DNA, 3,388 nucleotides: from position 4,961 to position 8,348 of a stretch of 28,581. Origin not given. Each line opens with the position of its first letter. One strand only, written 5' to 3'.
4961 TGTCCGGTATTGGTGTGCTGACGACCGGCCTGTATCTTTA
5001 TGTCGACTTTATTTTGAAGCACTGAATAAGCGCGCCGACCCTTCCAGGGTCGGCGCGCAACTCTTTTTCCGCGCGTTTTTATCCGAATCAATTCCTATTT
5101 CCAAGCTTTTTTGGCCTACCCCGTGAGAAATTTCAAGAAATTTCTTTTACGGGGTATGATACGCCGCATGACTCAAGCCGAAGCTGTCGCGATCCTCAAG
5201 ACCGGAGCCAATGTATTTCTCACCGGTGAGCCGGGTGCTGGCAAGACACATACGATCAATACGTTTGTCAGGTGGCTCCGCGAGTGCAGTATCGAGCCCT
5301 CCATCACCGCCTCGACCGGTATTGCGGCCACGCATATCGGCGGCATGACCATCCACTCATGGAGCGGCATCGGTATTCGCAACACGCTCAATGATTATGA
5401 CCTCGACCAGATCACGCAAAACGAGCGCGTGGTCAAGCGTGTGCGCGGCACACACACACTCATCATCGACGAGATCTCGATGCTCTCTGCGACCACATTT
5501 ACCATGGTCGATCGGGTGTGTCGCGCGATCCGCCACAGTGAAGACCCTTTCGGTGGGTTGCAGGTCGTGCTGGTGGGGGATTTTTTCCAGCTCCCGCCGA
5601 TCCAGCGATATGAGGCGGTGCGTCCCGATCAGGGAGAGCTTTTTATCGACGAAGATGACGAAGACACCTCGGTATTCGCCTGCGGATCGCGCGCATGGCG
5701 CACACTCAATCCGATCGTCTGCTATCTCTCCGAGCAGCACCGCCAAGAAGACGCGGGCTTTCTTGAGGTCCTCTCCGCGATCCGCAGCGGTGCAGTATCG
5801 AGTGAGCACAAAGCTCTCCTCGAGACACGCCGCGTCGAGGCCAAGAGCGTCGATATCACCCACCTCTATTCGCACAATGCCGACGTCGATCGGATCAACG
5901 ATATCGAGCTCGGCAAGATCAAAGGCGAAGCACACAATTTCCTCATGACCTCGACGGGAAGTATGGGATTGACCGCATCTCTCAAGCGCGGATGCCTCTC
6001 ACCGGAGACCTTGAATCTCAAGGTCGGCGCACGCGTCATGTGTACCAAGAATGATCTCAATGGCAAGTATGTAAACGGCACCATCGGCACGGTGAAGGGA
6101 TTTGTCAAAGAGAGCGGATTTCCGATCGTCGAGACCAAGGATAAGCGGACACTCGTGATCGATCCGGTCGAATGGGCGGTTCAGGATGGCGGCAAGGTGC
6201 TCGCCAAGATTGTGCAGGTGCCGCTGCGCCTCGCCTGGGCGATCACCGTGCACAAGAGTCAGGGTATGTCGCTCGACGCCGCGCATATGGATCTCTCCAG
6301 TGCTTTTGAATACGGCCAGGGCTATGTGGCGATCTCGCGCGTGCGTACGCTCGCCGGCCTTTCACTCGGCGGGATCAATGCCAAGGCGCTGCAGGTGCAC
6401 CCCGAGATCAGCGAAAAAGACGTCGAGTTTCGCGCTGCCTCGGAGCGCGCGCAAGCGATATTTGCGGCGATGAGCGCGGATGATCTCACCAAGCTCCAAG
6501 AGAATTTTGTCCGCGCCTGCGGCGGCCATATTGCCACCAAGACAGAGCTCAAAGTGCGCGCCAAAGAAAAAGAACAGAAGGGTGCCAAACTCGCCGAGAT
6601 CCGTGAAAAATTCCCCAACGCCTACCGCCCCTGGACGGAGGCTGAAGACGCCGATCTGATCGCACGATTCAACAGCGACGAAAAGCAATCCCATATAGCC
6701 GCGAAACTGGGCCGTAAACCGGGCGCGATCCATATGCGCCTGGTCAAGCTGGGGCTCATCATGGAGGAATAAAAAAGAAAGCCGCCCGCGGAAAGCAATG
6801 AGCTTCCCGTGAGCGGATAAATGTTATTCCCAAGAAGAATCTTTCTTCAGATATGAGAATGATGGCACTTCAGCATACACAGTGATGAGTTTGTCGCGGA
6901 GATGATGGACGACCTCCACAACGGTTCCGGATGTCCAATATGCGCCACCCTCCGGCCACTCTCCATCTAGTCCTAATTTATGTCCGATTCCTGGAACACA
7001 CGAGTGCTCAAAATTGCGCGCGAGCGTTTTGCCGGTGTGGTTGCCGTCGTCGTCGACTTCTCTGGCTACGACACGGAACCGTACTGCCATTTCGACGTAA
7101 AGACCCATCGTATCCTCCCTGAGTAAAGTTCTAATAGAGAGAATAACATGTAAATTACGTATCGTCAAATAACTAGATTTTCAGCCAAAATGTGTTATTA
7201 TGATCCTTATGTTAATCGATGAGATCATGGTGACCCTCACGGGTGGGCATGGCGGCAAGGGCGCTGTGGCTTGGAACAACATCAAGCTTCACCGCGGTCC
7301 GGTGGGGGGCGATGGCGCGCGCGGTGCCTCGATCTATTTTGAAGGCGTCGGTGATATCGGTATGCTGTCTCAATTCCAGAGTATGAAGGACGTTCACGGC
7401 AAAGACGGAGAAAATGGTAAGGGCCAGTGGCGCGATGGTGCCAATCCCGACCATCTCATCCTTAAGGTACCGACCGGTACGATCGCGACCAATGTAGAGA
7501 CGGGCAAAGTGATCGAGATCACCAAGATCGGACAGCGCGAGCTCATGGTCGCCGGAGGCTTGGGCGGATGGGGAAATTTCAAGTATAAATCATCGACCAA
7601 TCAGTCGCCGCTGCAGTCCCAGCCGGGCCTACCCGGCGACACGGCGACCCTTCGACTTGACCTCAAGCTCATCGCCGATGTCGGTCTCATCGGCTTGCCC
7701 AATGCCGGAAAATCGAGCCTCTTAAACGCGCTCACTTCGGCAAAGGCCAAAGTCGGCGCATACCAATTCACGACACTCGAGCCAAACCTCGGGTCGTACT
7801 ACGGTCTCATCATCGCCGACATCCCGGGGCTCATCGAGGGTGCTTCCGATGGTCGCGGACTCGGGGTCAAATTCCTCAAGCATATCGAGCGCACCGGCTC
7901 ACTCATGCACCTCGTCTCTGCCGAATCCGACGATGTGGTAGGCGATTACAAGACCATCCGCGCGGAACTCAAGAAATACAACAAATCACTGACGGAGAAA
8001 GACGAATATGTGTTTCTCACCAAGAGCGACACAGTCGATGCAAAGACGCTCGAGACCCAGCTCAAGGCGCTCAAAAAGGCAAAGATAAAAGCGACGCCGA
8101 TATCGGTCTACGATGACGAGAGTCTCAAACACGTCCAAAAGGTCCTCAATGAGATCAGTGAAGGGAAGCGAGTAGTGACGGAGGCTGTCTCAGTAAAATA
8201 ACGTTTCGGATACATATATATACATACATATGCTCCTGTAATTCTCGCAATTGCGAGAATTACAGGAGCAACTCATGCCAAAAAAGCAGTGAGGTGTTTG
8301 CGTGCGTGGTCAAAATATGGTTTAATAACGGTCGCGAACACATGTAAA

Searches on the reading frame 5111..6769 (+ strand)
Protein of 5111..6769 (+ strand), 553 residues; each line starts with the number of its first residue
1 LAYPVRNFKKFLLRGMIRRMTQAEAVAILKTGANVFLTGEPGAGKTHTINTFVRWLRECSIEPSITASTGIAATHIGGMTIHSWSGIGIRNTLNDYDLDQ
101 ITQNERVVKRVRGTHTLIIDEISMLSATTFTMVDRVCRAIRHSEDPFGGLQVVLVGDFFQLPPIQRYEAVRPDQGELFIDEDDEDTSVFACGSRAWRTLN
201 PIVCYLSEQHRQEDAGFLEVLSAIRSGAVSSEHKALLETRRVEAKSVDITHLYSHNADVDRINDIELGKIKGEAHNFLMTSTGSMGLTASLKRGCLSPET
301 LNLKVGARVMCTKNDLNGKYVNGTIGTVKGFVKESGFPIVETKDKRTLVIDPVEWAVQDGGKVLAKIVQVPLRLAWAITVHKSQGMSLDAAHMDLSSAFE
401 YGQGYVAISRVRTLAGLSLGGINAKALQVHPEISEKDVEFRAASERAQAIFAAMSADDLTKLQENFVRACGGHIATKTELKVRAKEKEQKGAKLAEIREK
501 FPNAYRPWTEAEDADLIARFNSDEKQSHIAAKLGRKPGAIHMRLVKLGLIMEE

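Call 8: search_protein_families(library=pfam, proteins=[window:5111-6769:+], max_evalue=1)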
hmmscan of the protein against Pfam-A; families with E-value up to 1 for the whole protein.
window:5111-6769:+ (553 aa): 20 families
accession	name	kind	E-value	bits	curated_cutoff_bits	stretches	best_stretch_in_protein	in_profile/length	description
PF05970.20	PIF1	-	3.7e-33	115.4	25.9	1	27-233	17-221/223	PIF1-like helicase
PF13245.12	AAA_19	-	4.4e-15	56.5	25.1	1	22-164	1-132/134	AAA domain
PF13604.12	AAA_30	-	4.1e-13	49.9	27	1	21-169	5-136/191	AAA domain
PF13401.12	AAA_22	-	5.4e-08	33.6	27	1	32-156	5-122/130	AAA domain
PF21530.3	Pif1_2B_dom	-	4e-06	26.9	23.9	1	289-331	4-47/47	DNA helicase Pif1, 2B domain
PF13479.12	AAA_24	-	9.2e-06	26.1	27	1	32-145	2-96/195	AAA domain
PF02689.20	Herpes_Helicase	-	0.00081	17.9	27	1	376-413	731-770/808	Helicase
PF20720.3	nSTAND3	-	0.0011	19.1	27.2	1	24-62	9-47/155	Novel STAND NTPase 3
PF13191.12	AAA_16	-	0.0013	19.7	32.6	1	32-55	24-47/167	AAA ATPase domain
PF13538.12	UvrD_C_2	-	0.0014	18.9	27.4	1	374-415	1-49/52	UvrD-like helicase C-terminal domain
PF18335.7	SH3_13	-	0.0038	17.4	41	1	303-335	26-58/65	ATP-dependent RecD-like DNA helicase SH3 domain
PF13086.12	AAA_11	-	0.0039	17.4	27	0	22-56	6-41/257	AAA domain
PF00270.35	DEAD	-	0.018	15.2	26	1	21-48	3-30/167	DEAD/DEAH box helicase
PF07728.20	AAA_5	-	0.019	15.4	22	1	34-131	1-84/139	AAA domain (dynein-related subfamily)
PF03266.21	NTPase_1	-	0.032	14.5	23.9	1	34-58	1-25/168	NTPase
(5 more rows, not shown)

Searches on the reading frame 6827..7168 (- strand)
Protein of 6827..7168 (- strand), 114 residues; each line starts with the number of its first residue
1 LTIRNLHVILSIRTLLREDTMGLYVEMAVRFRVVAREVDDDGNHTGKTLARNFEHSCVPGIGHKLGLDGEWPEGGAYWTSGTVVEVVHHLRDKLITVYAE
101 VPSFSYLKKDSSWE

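Call 8: search_protein_families(library=pfam, proteins=[window:6827-7168:-], max_evalue=1)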
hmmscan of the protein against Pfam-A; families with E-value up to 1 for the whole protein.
window:6827-7168:- (114 aa): 0 families

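Call 9: search_protein_families(library=phrogs, proteins=[window:6827-7168:-], max_evalue=1)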
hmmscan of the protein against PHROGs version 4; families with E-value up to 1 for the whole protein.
window:6827-7168:- (114 aa): 1 family
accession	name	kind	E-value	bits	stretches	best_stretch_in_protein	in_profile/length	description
phrog_29299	-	unknown function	0.027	15.6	1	27-61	28-62/78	-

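Call 10: search_protein_families(library=ncbifam, proteins=[window:6827-7168:-], max_evalue=1)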
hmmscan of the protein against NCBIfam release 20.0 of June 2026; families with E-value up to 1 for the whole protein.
window:6827-7168:- (114 aa): 1 family
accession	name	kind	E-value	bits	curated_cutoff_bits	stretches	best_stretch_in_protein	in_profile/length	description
NF007656.0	PRK10328.1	equivalog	0.0068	16.6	202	1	3-53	5-55/134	DNA-binding protein StpA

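Call 11: search_protein_families(library=padloc, proteins=[window:6827-7168:-], max_evalue=1)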
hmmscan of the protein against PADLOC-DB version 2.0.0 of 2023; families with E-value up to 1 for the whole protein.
window:6827-7168:- (114 aa): 0 families

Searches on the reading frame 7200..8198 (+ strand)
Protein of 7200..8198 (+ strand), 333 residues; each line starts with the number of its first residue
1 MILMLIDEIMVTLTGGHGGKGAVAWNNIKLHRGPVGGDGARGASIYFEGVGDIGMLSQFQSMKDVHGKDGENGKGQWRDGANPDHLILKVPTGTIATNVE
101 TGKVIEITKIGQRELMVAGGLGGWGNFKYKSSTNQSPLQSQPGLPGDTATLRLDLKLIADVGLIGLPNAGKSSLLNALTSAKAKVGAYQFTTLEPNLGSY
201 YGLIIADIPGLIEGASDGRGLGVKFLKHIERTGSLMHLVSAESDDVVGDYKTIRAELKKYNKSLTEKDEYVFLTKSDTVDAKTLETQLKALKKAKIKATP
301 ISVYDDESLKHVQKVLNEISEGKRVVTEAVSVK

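Call 8: search_protein_families(library=pfam, proteins=[window:7200-8198:+], max_evalue=1)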
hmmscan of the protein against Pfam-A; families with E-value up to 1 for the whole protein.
window:7200-8198:+ (333 aa): 7 families
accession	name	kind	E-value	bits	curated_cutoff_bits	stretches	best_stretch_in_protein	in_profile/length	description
PF01018.28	GTP1_OBG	-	2.2e-35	122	27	1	6-157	1-155/155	GTP1/OBG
PF01926.29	MMR_HSR1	-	5.7e-23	81.6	21.9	1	160-274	1-112/113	50S ribosome-binding GTPase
PF02421.24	FeoB_N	-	1.2e-08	35.1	27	1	161-211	3-57/156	Ferrous iron transport protein B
PF03193.22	RsgA_GTPase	-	0.00039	20.7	30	1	163-210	111-167/174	RsgA GTPase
PF00350.29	Dynamin_N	-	0.011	16.2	27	1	162-182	2-22/168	Dynamin family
PF11398.14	DUF2813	-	0.049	13.4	21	1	152-191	16-56/372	Protein of unknown function (DUF2813)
PF19993.5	DO-GTPase2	-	0.26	11.3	27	0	161-180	3-22/226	Double-GTPase 2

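Call 13: find_encoding_contigs(protein=window:7200-8198:+, flank=4000, max_places=6)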
Protein window:7200-8198:+ (333 aa): no gene with exactly this product is on record in the collection.

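Call 16: find_related_loci(query=window:7200-8198:+, collection=genome_contigs, flank=5000)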
Query window:7200-8198:+ (333 aa) in genome_contigs; peptide patterns used: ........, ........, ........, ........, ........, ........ (x = any residue, [..] = any of these).
34 stretches matched a pattern; 5 encode a relative of the query (tblastn E <= 1e-3); 5 distinct loci.
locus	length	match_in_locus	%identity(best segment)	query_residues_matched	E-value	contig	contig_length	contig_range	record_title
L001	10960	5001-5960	80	4-323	1e-173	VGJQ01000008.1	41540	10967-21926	MAG: Candidatus Kaiserbacteria bacterium isolate M_DeepCast_65m_m1_095 M_DeepCast_65m_m1_095_Ga0194120_10001558, whole g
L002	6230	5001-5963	46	3-316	9e-88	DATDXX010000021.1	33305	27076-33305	MAG TPA_asm: Candidatus Paceibacterota bacterium isolate SMAG_U8150 k141_1153349, whole genome shotgun sequence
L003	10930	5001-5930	50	4-311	2e-85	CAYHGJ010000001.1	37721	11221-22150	MAG TPA_asm: uncultured Candidatus Saccharibacteria bacterium isolate ERP119705_co13_11 genome assembly, contig: NODE_12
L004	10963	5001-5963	47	3-316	4e-85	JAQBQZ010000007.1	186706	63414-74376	MAG: Candidatus Taylorbacteria bacterium isolate RYN_386 scaffold_3812938, whole genome shotgun sequence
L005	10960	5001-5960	45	4-321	2e-73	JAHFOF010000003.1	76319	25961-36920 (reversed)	MAG: bacterium isolate nzgw498 NODE_413_length_76320_cov_3.899867, whole genome shotgun sequence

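Call 54: search_protein_families(library=pfam, proteins=[L001:6255-6608:-, L001:1300-1683:+], max_evalue=0.01)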
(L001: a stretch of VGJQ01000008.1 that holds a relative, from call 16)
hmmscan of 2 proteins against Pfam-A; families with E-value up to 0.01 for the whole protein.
L001:6255-6608:- (118 aa): 0 families

L001:1300-1683:+ (128 aa): 0 families

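Call 71: find_homologous_proteins(query=L001:6255-6608:-, max_evalue=0.001)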
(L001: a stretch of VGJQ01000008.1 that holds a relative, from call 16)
Query L001:6255-6608:- (118 aa): 1 proteins with E <= 0.001 among 2 candidates.
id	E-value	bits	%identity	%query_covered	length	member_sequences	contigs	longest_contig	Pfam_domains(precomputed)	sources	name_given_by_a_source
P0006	1.9e-61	223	100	86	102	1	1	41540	-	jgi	-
